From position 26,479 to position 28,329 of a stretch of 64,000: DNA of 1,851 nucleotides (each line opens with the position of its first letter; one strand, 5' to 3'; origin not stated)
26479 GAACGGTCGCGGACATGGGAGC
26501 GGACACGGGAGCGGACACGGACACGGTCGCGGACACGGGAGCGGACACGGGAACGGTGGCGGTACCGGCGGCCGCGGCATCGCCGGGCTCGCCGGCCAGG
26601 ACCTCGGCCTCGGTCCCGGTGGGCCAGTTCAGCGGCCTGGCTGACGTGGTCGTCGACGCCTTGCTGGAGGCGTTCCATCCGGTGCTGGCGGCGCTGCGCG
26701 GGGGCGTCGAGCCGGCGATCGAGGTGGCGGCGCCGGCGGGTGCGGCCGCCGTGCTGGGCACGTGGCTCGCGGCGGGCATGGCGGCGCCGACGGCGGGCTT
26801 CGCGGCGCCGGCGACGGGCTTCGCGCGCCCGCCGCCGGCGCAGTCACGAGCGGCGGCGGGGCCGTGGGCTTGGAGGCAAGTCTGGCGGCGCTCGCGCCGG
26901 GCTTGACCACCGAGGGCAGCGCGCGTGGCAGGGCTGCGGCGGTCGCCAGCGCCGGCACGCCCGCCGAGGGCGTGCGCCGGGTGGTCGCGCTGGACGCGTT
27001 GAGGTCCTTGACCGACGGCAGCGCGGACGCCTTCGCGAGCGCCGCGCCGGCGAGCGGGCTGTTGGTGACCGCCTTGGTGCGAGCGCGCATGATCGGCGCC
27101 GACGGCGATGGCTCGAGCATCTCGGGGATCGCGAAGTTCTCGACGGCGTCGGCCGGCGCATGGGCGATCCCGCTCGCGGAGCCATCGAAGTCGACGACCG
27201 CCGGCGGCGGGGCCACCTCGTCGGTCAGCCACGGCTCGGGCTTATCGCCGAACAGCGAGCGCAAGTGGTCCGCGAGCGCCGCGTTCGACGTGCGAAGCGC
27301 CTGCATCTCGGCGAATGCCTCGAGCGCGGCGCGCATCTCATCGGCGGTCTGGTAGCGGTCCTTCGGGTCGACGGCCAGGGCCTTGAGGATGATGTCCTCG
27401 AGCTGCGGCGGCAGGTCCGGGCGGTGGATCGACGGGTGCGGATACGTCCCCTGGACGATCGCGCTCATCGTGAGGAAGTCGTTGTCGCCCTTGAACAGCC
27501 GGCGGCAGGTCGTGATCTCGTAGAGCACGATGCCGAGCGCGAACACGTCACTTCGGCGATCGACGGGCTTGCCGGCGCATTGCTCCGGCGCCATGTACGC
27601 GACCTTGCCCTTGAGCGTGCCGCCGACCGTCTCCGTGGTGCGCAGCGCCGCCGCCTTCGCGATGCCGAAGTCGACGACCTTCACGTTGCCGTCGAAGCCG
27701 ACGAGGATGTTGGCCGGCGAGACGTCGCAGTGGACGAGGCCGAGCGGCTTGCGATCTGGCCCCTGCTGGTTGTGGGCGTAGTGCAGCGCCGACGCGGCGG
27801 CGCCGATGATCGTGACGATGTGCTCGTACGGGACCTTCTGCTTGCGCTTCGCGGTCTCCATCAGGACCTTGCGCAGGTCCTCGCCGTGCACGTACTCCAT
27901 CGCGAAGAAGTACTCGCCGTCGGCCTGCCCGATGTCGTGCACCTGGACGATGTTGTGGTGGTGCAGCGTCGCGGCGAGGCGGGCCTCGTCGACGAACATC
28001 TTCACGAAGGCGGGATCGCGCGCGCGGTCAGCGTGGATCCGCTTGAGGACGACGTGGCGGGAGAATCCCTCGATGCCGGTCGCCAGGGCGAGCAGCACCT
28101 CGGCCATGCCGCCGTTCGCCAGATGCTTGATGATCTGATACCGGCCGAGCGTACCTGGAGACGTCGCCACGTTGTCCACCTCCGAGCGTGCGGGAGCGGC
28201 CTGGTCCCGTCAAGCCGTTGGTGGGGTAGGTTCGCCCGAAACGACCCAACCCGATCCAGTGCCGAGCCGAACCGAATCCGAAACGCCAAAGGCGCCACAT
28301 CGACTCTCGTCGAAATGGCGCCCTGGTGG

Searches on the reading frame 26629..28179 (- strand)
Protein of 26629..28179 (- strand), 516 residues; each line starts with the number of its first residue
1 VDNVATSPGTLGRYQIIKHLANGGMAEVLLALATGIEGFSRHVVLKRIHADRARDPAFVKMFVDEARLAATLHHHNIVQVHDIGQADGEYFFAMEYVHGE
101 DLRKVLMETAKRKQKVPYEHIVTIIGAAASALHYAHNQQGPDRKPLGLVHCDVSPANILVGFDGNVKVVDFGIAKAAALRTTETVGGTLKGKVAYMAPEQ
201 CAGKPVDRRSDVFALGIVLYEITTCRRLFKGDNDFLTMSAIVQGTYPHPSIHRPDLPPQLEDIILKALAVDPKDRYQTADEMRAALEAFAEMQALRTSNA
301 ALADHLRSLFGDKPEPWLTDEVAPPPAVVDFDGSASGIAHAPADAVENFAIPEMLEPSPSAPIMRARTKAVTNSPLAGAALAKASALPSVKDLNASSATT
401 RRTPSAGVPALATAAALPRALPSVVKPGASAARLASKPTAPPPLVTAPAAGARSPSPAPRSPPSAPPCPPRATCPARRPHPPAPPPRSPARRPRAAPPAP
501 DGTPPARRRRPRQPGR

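Call 59: search_protein_families(library=pfam, proteins=[window:26629-28179:-], max_evalue=0.0001)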
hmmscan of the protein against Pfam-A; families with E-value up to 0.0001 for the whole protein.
window:26629-28179:- (516 aa): 3 families
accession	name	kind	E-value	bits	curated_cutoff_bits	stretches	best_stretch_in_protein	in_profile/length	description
PF00069.31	Pkinase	-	4e-37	128.5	31.7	1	14-279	1-255/263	Protein kinase domain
PF07714.23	PK_Tyr_Ser-Thr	-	1e-31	110.7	23.1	1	15-277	2-250/258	Protein tyrosine and serine/threonine kinase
PF01636.29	APH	-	6.4e-07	29.8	23.2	0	135-174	157-197/239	Phosphotransferase enzyme family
